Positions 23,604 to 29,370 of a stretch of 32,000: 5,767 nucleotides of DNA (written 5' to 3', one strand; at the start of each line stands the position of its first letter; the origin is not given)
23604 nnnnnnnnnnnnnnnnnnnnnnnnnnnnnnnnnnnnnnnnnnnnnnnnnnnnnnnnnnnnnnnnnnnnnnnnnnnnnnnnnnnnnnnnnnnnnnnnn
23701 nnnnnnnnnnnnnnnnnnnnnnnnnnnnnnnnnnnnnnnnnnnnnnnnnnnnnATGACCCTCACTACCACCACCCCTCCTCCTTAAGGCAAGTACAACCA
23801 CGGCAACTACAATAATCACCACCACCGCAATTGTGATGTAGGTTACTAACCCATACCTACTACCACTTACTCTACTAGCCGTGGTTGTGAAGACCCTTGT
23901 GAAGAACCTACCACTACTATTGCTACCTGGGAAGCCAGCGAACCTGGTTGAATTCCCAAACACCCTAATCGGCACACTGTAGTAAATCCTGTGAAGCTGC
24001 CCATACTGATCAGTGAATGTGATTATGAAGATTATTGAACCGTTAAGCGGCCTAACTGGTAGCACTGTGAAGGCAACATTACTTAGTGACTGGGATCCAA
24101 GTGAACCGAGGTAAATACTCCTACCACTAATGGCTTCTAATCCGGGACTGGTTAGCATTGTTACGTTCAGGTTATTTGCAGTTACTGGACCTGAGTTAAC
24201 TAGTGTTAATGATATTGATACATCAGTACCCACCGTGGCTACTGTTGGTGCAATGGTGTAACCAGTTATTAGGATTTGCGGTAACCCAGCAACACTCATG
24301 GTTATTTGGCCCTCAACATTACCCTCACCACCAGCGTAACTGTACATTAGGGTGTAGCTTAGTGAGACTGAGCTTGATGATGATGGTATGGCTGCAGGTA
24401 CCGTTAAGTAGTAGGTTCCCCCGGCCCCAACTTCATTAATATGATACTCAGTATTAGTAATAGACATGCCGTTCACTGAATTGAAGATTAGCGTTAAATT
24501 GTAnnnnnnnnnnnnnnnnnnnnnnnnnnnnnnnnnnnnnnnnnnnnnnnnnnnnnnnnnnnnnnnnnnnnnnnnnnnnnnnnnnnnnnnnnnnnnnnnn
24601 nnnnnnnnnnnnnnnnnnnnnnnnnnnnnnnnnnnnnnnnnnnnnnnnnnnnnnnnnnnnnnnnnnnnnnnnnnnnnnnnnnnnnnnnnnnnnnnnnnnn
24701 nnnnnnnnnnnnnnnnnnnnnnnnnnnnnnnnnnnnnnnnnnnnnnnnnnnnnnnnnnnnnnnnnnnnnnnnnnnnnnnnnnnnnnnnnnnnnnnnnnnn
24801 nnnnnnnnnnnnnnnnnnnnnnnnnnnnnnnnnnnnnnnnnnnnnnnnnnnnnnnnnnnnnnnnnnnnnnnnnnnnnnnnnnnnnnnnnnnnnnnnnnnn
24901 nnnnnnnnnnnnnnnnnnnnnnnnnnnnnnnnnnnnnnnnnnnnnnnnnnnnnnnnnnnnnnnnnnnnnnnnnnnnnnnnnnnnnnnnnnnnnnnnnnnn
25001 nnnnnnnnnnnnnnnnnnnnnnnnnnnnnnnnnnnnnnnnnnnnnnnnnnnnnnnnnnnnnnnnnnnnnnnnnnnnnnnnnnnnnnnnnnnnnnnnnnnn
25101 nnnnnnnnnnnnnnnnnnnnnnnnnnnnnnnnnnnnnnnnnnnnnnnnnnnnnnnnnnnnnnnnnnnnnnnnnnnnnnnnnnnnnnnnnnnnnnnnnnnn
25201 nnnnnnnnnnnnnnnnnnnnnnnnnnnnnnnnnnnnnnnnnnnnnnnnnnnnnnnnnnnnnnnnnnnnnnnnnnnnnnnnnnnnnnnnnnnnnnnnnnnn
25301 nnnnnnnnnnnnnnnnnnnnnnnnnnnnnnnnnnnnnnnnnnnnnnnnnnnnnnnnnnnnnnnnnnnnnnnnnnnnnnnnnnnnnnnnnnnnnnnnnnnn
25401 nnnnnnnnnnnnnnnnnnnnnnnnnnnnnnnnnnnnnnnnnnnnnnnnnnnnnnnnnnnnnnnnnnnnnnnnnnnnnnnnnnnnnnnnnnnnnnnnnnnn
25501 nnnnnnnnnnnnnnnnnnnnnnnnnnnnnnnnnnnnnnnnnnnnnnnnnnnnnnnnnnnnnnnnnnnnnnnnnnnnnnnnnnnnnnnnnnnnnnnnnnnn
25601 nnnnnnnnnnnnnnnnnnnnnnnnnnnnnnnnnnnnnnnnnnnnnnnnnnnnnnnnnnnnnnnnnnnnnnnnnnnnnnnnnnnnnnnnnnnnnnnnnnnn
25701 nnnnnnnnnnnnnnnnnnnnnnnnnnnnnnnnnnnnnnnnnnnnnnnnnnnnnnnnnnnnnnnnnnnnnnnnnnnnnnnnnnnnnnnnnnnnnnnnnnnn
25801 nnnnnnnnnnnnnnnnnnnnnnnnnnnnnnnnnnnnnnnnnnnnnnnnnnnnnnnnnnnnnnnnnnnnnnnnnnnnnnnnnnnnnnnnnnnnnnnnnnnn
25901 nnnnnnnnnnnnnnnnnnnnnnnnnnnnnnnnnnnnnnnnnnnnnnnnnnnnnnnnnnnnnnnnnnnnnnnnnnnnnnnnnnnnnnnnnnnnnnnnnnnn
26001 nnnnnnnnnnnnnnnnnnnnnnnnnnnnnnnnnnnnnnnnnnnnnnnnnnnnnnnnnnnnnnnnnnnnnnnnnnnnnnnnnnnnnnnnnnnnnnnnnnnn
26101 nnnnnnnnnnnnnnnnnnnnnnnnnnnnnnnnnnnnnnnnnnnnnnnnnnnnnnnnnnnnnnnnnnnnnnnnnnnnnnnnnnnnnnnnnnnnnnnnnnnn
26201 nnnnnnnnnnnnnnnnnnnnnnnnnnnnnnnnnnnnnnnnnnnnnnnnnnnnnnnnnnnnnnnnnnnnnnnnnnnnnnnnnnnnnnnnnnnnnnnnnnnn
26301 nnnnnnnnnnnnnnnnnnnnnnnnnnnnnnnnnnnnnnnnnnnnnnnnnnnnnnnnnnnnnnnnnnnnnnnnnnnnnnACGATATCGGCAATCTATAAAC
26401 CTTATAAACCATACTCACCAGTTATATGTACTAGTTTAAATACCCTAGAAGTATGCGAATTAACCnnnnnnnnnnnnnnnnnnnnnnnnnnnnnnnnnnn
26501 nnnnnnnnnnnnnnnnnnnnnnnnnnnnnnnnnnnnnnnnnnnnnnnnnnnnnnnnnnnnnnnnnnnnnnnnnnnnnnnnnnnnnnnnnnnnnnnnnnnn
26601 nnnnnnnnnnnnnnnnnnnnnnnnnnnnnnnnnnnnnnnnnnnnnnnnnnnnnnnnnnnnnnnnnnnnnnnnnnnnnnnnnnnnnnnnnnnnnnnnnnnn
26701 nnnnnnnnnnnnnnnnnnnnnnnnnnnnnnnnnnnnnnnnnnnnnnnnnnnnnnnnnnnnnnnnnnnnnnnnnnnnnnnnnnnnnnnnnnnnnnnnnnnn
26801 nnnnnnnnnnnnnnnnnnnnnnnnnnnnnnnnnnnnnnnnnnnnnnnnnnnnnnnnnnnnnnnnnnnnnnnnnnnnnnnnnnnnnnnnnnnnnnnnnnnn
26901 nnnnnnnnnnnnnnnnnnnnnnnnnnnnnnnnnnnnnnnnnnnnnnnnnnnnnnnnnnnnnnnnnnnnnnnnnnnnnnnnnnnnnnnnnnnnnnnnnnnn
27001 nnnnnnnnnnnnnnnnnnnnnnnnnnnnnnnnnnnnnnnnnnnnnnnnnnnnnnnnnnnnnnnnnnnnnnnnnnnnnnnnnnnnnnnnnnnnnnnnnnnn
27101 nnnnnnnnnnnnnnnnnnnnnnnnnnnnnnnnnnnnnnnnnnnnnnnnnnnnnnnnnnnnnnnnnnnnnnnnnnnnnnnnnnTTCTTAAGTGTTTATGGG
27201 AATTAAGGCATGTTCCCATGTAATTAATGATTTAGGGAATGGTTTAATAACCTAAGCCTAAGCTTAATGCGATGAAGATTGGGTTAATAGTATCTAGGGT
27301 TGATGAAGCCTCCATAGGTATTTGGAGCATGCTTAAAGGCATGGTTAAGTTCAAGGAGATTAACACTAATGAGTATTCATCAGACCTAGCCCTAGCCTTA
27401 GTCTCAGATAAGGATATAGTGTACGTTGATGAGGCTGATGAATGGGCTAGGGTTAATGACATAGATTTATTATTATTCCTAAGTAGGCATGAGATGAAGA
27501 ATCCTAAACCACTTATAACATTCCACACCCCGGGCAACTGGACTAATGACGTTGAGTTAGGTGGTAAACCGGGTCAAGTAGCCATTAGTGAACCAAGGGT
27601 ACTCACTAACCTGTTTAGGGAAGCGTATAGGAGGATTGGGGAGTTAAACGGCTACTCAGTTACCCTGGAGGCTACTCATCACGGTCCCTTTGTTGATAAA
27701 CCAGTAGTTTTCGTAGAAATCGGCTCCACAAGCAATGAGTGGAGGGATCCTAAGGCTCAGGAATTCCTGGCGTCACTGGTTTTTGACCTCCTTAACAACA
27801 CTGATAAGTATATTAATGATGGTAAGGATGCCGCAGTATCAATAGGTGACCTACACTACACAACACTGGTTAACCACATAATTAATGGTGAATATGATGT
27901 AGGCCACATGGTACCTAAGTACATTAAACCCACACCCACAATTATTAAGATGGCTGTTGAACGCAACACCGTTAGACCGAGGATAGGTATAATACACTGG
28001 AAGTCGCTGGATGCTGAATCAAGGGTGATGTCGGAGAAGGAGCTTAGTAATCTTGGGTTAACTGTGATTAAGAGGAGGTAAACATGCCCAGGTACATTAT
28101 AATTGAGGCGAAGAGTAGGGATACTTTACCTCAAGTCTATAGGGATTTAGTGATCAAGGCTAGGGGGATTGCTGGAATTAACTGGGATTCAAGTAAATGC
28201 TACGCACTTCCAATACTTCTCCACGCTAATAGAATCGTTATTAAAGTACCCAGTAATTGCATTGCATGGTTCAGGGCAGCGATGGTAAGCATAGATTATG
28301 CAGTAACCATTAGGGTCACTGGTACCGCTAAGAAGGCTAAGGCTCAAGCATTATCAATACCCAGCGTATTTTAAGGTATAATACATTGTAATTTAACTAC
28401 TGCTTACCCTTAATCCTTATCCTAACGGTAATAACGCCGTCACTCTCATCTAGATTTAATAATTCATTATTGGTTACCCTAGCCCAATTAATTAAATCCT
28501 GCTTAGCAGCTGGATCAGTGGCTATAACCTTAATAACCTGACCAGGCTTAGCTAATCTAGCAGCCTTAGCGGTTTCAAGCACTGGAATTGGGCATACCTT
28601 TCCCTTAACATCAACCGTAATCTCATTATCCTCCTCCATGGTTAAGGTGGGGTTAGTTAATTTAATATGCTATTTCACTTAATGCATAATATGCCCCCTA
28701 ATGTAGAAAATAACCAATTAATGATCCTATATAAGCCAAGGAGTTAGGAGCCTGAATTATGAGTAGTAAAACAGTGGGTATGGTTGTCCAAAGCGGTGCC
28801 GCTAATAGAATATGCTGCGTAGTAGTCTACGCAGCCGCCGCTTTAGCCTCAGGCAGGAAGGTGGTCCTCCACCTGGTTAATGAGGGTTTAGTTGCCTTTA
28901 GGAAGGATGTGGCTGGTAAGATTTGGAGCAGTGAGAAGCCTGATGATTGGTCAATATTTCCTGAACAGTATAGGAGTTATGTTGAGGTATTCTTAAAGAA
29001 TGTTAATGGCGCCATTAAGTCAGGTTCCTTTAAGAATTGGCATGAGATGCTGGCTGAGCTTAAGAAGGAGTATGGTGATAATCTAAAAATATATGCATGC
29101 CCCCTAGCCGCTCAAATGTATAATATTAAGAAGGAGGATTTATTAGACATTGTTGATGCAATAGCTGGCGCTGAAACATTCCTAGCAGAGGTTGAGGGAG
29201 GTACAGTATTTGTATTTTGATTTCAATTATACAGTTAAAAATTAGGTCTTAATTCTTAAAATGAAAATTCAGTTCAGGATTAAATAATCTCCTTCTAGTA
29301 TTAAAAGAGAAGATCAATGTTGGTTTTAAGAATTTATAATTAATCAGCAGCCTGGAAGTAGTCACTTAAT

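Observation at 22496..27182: MacB/FtsX-type ABC transporter genetically fused to a giant double-anchored Ig-repeat surface glycoprotein: candidate uncharacterised envelope system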

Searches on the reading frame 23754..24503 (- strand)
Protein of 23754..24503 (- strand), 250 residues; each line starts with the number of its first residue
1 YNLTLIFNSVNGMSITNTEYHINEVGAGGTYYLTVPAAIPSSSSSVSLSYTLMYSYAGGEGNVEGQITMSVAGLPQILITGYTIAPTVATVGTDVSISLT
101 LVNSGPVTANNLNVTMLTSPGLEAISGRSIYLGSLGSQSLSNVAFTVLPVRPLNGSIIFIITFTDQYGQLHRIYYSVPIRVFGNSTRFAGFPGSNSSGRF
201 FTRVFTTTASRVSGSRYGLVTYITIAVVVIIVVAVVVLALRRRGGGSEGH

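Call 42: find_homologous_proteins(query=A2, max_evalue=0.00001)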
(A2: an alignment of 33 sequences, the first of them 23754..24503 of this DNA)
Query A2 (33 sequences) (250 aa, profile of the alignment): 42 proteins with E <= 0.00001 among 8000 candidates.
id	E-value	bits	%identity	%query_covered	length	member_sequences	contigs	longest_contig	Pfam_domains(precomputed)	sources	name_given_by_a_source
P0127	2.1e-47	179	21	33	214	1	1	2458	-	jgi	-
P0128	7.2e-39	151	50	73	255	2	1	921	-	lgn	-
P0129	5.3e-24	103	23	41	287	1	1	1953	-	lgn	-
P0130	7.1e-24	102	28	39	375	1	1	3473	PF07705.18,PF10633.16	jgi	jgi:hypothetical protein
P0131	1.6e-21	95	52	6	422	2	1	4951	PF25549.1,PF07705.18,PF10633.16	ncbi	-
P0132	1.6e-20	91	29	40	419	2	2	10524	PF07705.18,PF10633.16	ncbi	-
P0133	1.0e-19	89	48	6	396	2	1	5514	PF25549.1,PF07705.18,PF10633.16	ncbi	-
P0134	2.5e-19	87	29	26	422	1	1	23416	PF07705.18,PF10633.16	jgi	jgi:hypothetical protein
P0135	9.8e-18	82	75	35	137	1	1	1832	-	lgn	-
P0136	1.3e-17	82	30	28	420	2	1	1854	PF07705.18,PF10633.16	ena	-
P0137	3.6e-17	80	32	24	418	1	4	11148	PF07705.18,PF10633.16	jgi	jgi:hypothetical protein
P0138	4.3e-17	80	28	24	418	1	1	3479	PF07705.18,PF10633.16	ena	-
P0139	4.3e-17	80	32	24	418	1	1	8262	PF07705.18,PF10633.16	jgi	jgi:hypothetical protein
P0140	6.1e-17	80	26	28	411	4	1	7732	PF07705.18,PF10633.16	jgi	jgi:hypothetical protein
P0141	1.1e-16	79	27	28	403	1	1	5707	PF07705.18,PF10633.16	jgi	jgi:hypothetical protein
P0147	1.8e-16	78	-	-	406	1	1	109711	PF07705.18,PF10633.16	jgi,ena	jgi:hypothetical protein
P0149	2.0e-16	78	32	24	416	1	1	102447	PF07705.18,PF10633.16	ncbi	-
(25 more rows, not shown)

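Call 53: find_encoding_contigs(protein=P0149, flank=5000, max_places=1)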
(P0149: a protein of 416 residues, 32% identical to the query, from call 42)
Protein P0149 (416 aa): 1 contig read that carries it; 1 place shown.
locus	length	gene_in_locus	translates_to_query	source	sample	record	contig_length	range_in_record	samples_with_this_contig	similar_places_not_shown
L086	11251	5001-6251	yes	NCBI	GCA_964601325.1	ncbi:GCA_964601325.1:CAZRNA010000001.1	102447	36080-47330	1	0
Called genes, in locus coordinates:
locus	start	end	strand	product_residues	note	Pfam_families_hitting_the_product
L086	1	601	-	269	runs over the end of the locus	PF01555:N6_N4_Mtase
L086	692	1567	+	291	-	PF01545:Cation_efflux, PF16916:ZT_dimer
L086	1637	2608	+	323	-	PF00005:ABC_tran, PF13304:AAA_21 (weak), PF13732:DrrA1-3_C (weak)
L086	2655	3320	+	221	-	PF12698:ABC2_membrane_3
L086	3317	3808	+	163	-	PF01061:ABC2_membrane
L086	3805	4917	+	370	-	PF12679:ABC2_membrane_2, PF12698:ABC2_membrane_3, PF01061:ABC2_membrane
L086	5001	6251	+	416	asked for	PF07705:CARDB (faint), PF10633:NPCBM_assoc (faint)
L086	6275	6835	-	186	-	PF01923:Cob_adeno_trans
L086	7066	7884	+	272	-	PF00398:RrnaAD, PF13649:Methyltransf_25 (weak)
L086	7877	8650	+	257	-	PF00588:SpoU_methylase, PF09936:Methyltrn_RNA_4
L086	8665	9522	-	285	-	PF00892:EamA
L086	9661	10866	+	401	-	PF07690:MFS_1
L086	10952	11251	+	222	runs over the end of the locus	-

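Call 88: find_encoding_contigs(protein=P0147, flank=5000, max_places=1)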
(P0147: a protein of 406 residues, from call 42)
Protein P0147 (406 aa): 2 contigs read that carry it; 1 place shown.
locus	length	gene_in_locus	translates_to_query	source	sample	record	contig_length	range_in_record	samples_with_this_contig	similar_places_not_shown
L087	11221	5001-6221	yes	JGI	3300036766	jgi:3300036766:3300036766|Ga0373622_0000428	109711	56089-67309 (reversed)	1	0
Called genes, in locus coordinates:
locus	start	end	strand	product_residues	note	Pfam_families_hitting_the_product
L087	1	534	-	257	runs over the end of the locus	PF01555:N6_N4_Mtase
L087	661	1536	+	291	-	PF01545:Cation_efflux, PF16916:ZT_dimer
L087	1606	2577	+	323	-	PF00005:ABC_tran, PF00004:AAA (faint), PF13304:AAA_21 (weak)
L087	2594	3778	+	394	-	PF12679:ABC2_membrane_2, PF12698:ABC2_membrane_3, PF01061:ABC2_membrane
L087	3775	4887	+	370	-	PF12679:ABC2_membrane_2, PF12698:ABC2_membrane_3, PF01061:ABC2_membrane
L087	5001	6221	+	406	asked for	PF07705:CARDB (faint), PF10633:NPCBM_assoc (faint)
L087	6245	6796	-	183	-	PF01923:Cob_adeno_trans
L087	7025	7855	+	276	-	PF00398:RrnaAD, PF13649:Methyltransf_25 (weak)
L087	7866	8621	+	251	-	PF00588:SpoU_methylase, PF09936:Methyltrn_RNA_4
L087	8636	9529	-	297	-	PF00892:EamA, PF03151:TPT (weak), PF00892:EamA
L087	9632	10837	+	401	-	PF07690:MFS_1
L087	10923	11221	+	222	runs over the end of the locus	-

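Call 89: find_encoding_contigs(protein=P0131, flank=5000, max_places=1)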
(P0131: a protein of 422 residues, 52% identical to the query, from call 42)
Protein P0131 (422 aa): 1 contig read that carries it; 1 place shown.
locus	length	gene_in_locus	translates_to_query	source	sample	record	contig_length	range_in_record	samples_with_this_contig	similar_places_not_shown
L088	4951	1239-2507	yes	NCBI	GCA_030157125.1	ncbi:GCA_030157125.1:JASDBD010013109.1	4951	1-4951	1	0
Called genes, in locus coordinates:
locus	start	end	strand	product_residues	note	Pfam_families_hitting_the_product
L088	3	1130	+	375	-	?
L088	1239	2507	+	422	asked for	PF07705:CARDB (faint), PF10633:NPCBM_assoc (faint), PF25549:DUF7927 (faint)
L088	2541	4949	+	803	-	?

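Call 90: find_encoding_contigs(protein=P0134, flank=5000, max_places=1)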
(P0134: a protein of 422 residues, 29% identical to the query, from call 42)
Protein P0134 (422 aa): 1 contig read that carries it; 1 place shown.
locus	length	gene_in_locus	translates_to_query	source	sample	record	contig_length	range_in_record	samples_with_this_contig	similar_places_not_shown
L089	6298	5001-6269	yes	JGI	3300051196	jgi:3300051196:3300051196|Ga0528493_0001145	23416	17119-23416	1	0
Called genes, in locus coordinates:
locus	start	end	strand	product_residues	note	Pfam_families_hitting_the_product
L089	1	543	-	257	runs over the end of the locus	PF01555:N6_N4_Mtase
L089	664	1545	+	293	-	PF01545:Cation_efflux, PF16916:ZT_dimer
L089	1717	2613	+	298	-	PF00005:ABC_tran, PF13304:AAA_21 (weak), PF13732:DrrA1-3_C (weak)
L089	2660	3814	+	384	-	PF12679:ABC2_membrane_2, PF12698:ABC2_membrane_3, PF01061:ABC2_membrane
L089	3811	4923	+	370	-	PF12679:ABC2_membrane_2, PF12698:ABC2_membrane_3, PF01061:ABC2_membrane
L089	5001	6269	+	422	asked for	PF07705:CARDB (faint), PF10633:NPCBM_assoc (faint)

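Call 91: search_protein_families(library=pfam, proteins=[L088:3-1130:+, L088:2541-4949:+], max_evalue=0.001)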
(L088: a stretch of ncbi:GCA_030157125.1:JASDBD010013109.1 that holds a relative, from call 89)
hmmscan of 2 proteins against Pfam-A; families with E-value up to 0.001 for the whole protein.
L088:3-1130:+ (375 aa): 2 families
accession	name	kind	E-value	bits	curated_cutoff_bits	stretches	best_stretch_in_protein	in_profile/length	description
PF12698.13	ABC2_membrane_3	-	3.7e-35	122.1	31.6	1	21-367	6-345/347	ABC-2 family transporter protein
PF01061.29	ABC2_membrane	-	2.9e-23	83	26.9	1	174-341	51-211/211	ABC-2 type transporter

L088:2541-4949:+ (803 aa): 2 families
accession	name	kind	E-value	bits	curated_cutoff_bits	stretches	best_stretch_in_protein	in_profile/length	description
PF13620.12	CarboxypepD_reg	-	8.6e-08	32.9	32.3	1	336-388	30-81/82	Carboxypeptidase regulatory-like domain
PF14686.12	fn3_3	-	5.6e-06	26.5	24.4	1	339-381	30-72/75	Polysaccharide lyase family 4, domain II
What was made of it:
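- A related 406-422-aa subfamily sits after ABC-2-type exporters instead (calls 53, 88-91). Related Ig proteins also accompany ABC-2 exporters (calls 53, 88-91).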

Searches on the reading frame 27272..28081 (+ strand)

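Call 3: search_protein_families(library=pfam, proteins=[window:27272-28081:+], max_evalue=0.01)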
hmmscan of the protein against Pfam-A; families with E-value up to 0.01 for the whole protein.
window:27272-28081:+ (269 aa): 1 family
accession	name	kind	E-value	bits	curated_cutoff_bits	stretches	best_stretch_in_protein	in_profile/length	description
PF04414.18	tRNA_deacylase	-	2.2e-58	197.6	33.6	1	62-266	3-205/205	D-aminoacyl-tRNA deacylase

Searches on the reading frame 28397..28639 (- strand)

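Call 93: search_protein_families(library=pfam, proteins=[window:28397-28639:-], max_evalue=0.001)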
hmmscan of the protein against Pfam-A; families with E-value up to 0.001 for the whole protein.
window:28397-28639:- (80 aa): 1 family
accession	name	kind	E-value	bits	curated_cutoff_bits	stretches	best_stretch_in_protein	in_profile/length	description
PF01206.22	TusA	-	9.7e-22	77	28.6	1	7-75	1-69/70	Sulfurtransferase TusA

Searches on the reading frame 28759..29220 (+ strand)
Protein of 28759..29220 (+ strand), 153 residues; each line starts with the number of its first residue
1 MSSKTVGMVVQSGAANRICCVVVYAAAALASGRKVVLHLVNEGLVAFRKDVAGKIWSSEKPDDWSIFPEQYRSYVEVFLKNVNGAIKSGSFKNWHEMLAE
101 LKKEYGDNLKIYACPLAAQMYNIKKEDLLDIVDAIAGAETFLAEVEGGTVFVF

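Call 93: search_protein_families(library=pfam, proteins=[window:28759-29220:+], max_evalue=0.001)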
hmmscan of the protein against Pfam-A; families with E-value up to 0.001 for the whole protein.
window:28759-29220:+ (153 aa): 2 families
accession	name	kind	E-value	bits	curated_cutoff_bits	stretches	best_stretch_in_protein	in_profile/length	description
PF13686.11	DrsE_2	-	6.7e-07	29.8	25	1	8-150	7-153/156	DsrE/DsrF/DrsH-like family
PF02635.20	DsrE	-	3.2e-06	27.7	22.7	1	27-142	26-104/116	DsrE/DsrF-like family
